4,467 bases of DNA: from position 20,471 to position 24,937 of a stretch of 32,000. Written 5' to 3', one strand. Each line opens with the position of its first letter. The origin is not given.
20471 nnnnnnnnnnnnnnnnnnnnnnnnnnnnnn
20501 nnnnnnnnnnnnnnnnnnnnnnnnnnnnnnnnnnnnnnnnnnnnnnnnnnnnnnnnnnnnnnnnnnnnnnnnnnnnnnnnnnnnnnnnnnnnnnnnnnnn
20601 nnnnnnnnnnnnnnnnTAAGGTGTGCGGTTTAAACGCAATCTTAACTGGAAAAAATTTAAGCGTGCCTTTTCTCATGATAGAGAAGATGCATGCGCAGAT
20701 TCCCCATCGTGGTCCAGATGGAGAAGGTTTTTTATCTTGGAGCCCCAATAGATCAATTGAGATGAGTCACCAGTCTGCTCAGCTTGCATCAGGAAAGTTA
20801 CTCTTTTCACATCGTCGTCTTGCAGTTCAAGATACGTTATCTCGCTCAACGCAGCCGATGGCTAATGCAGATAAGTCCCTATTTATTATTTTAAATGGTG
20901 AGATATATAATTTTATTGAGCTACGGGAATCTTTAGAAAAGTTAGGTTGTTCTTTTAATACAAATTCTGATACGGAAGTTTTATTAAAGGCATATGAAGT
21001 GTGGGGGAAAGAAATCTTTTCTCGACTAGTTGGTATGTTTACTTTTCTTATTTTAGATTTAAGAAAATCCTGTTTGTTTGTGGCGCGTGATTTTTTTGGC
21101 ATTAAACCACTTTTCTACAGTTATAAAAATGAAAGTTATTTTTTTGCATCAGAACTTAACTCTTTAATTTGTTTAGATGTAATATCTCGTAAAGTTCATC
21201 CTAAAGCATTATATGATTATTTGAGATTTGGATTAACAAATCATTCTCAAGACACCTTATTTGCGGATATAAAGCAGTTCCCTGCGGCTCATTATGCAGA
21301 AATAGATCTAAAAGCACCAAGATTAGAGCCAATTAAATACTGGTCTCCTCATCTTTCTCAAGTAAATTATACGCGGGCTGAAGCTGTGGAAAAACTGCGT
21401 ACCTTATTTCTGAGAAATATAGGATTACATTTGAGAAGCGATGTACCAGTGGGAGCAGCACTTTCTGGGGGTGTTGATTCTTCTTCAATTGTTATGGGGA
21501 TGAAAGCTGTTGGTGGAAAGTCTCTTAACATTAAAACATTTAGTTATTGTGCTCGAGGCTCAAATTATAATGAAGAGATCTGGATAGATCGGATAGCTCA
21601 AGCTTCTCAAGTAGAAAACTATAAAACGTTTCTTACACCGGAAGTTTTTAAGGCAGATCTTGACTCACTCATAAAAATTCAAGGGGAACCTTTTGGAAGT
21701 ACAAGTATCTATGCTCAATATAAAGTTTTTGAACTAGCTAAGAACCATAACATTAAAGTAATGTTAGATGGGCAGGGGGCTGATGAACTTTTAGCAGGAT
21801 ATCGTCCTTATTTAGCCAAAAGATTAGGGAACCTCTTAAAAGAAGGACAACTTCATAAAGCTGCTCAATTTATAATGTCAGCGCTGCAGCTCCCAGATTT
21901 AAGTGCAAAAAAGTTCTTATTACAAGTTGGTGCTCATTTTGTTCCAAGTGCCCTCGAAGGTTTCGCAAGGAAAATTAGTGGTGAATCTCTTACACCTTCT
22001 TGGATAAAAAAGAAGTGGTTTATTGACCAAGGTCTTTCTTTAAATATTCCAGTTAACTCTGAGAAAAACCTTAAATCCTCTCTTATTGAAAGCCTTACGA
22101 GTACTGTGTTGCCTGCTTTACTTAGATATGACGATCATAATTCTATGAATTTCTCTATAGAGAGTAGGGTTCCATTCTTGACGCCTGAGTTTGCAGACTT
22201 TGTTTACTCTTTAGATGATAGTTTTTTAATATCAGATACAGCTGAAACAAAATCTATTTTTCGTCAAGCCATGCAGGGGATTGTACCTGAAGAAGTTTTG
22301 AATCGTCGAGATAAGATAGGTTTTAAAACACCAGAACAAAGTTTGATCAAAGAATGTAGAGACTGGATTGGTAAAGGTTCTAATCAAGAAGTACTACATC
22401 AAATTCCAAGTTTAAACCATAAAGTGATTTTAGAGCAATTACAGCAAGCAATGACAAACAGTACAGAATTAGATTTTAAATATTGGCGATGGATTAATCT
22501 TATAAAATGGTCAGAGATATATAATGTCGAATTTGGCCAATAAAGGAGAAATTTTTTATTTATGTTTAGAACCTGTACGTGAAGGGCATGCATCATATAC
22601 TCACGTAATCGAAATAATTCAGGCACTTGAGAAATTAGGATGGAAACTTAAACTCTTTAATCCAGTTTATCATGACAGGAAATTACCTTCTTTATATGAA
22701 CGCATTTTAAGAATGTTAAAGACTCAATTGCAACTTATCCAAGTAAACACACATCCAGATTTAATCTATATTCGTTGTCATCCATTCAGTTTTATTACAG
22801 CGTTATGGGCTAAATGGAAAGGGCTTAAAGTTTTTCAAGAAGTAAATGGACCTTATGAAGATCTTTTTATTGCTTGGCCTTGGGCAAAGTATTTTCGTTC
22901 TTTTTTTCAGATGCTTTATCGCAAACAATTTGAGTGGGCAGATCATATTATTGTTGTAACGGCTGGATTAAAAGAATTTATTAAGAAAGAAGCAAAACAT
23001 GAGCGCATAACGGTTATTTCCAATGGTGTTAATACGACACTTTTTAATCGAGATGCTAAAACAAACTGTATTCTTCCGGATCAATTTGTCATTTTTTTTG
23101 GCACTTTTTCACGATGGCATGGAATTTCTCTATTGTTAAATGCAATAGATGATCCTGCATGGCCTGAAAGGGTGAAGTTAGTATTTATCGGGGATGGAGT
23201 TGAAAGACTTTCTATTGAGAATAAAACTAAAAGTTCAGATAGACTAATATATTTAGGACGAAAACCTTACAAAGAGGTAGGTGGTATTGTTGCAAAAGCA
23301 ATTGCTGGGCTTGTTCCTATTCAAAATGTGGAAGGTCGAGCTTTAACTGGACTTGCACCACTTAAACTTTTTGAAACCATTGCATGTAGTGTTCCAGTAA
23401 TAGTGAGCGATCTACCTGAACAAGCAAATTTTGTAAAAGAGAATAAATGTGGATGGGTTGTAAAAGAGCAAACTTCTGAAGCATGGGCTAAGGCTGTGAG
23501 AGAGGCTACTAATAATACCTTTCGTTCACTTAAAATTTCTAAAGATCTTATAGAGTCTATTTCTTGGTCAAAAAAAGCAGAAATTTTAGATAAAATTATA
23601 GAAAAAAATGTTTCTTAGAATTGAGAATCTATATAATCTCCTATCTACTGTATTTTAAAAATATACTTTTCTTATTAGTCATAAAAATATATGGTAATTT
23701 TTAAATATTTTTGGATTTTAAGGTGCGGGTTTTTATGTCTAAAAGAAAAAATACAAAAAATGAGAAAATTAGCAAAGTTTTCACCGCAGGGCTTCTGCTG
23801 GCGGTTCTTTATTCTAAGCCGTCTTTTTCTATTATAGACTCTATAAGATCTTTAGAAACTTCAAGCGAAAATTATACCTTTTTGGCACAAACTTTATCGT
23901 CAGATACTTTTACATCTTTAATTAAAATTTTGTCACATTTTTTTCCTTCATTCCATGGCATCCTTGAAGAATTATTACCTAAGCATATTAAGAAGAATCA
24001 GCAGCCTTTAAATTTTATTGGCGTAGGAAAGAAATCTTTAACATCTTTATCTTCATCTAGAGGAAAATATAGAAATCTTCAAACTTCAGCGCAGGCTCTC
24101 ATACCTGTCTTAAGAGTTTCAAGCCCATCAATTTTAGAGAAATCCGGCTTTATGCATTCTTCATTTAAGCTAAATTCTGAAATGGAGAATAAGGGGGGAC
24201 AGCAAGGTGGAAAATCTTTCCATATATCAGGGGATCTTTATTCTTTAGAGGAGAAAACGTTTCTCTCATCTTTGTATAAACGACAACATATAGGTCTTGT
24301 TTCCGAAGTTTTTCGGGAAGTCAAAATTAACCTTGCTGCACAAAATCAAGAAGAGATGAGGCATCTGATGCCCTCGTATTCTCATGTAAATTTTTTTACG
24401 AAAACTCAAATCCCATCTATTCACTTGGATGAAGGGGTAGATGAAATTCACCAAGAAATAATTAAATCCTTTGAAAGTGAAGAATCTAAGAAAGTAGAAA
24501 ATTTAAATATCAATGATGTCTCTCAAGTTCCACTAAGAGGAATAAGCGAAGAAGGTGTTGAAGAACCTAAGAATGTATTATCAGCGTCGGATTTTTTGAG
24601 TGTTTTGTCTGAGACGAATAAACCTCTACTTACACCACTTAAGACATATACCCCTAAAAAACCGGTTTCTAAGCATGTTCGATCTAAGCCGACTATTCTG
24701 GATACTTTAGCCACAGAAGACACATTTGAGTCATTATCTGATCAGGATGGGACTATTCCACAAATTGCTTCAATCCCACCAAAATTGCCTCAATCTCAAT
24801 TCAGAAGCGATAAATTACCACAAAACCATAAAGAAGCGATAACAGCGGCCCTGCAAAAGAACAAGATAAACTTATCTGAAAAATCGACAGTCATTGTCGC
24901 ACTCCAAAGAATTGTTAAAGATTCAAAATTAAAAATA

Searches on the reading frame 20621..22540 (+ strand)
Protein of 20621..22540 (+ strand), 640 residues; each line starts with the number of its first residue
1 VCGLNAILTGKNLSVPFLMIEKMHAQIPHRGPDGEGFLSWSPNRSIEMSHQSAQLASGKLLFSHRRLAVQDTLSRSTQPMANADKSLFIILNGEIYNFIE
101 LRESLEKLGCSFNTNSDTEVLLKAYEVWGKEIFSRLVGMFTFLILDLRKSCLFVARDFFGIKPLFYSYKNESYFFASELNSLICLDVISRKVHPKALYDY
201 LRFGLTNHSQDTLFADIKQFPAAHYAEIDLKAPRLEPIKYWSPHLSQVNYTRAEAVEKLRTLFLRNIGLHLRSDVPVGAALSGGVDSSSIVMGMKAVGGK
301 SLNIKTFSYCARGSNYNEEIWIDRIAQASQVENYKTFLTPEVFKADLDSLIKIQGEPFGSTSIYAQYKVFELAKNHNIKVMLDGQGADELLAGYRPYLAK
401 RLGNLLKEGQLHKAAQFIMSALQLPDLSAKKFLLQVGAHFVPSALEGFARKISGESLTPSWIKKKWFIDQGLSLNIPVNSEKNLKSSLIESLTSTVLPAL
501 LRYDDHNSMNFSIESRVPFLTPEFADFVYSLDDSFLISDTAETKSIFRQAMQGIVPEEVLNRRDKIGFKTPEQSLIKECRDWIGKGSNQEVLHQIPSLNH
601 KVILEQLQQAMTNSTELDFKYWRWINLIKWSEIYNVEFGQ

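Call 25: search_protein_families(library=pfam, proteins=[window:20621-22540:+], max_evalue=0.001)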
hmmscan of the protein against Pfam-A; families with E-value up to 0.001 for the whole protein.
window:20621-22540:+ (640 aa): 3 families
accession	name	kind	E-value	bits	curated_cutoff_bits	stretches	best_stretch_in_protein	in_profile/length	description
PF00733.27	Asn_synthase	-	5.7e-61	207.6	21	1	259-630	2-352/354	Asparagine synthase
PF13537.11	GATase_7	-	2.2e-39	134.7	25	1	64-182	1-121/123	Glutamine amidotransferase domain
PF13522.11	GATase_6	-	2.9e-37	128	27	1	56-178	8-130/130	Glutamine amidotransferase domain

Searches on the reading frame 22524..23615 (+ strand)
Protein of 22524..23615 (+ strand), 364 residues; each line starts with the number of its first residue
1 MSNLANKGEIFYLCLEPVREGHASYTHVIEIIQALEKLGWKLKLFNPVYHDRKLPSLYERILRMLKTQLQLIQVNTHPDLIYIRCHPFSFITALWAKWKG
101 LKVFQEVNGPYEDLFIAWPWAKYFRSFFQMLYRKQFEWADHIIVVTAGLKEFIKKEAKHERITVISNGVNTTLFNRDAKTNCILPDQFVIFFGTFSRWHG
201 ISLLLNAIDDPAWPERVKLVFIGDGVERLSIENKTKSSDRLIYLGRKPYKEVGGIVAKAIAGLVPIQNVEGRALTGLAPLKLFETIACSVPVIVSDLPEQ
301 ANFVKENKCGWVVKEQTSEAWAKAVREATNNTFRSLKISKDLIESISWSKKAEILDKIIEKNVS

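Call 25: search_protein_families(library=pfam, proteins=[window:22524-23615:+], max_evalue=0.001)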
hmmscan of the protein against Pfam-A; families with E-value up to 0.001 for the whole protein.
window:22524-23615:+ (364 aa): 4 families
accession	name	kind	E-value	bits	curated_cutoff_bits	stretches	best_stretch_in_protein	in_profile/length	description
PF00534.26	Glycos_transf_1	-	2.3e-16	60.2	26.4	1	185-332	14-159/172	Glycosyl transferases group 1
PF13692.12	Glyco_trans_1_4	-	8.1e-16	59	27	1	189-330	4-141/142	Glycosyl transferases group 1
PF13439.12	Glyco_transf_4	-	4.5e-14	53.3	28.5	1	26-172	6-169/170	Glycosyltransferase Family 4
PF13579.12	Glyco_trans_4_4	-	1.1e-06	29.5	29.7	1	54-168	53-158/158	Glycosyl transferase 4-like domain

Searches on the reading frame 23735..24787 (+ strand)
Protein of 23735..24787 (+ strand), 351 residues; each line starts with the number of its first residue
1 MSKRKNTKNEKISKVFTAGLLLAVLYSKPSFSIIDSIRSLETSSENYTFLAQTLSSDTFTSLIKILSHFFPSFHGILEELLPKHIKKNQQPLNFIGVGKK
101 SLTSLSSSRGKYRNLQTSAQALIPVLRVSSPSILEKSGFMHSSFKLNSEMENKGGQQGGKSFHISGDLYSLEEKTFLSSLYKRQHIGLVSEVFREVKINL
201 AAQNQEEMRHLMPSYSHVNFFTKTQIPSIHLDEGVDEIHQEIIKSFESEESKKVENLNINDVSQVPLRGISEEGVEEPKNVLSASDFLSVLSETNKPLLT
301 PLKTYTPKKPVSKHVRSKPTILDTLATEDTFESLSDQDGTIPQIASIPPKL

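Call 56: find_homologous_proteins(query=window:23735-24787:+, max_evalue=0.01)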
Query window:23735-24787:+ (351 aa): 1 proteins with E <= 0.01 among 4569 candidates.
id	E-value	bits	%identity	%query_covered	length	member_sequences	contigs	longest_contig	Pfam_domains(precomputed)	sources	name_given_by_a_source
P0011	1.7e-44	170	42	76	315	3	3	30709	-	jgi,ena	-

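Call 57: find_encoding_contigs(protein=P0011, flank=8000, max_places=3)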
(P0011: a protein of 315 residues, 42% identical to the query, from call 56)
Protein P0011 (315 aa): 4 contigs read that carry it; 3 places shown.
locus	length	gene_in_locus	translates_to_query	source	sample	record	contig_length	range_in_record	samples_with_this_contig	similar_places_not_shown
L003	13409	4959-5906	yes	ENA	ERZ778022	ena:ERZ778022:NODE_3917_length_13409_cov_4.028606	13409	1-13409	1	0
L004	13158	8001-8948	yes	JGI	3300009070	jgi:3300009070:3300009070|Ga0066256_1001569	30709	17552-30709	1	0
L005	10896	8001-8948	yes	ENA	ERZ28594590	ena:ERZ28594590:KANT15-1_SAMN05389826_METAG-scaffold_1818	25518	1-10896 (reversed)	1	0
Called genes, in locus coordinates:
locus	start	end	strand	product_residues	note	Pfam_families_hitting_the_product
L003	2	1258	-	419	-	?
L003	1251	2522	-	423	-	PF01943:Polysacc_synt, PF13440:Polysacc_synt_3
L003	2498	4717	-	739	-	-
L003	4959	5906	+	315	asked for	-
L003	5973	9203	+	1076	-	-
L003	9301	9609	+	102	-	PF02325:CCB3_YggT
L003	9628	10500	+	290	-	PF00763:THF_DHG_CYH, PF02882:THF_DHG_CYH_C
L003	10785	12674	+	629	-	-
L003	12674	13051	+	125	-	PF04134:DCC1-like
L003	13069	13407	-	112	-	?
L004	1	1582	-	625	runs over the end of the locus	PF13522:GATase_6, PF13537:GATase_7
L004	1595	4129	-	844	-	-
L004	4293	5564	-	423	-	PF01943:Polysacc_synt, PF13440:Polysacc_synt_3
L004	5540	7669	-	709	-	-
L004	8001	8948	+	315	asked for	-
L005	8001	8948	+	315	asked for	-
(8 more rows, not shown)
